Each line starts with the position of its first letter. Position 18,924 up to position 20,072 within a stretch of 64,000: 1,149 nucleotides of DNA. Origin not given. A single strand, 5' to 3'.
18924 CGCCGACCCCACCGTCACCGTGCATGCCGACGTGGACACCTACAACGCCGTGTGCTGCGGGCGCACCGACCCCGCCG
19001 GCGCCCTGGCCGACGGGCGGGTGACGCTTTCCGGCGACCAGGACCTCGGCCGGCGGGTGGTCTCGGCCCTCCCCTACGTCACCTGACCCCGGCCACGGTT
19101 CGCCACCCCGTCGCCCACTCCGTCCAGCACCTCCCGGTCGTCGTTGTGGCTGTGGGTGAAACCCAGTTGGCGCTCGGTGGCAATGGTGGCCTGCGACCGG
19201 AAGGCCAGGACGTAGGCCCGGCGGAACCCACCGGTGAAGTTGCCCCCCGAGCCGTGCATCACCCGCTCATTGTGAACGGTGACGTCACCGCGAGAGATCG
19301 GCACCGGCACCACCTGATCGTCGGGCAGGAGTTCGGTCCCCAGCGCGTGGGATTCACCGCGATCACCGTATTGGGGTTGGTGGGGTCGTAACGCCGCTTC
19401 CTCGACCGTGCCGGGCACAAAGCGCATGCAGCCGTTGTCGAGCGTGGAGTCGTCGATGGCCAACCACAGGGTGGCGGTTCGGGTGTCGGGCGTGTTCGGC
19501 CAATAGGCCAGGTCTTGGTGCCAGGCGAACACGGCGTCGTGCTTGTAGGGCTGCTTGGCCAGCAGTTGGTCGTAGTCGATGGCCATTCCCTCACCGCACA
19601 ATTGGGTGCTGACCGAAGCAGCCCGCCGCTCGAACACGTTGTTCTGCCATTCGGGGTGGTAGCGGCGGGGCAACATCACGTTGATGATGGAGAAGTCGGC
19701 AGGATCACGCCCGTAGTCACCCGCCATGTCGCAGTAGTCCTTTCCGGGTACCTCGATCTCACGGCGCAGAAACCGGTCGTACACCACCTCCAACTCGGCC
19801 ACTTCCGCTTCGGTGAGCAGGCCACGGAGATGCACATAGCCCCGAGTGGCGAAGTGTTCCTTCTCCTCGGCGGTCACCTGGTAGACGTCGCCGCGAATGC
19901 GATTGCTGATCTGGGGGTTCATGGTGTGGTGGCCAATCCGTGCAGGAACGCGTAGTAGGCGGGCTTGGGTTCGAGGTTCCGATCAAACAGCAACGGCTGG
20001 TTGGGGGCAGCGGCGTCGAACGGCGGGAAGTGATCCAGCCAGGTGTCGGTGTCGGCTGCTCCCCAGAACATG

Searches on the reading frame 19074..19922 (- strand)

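Call 67: search_protein_families(library=pfam, proteins=[window:19074-19922:-], max_evalue=0.001)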
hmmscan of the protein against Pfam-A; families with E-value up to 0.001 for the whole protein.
window:19074-19922:- (282 aa): 1 family
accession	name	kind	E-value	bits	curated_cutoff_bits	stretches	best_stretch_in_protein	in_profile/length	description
PF05721.19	PhyH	-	2e-31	110.4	22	1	26-236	3-213/213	Phytanoyl-CoA dioxygenase (PhyH)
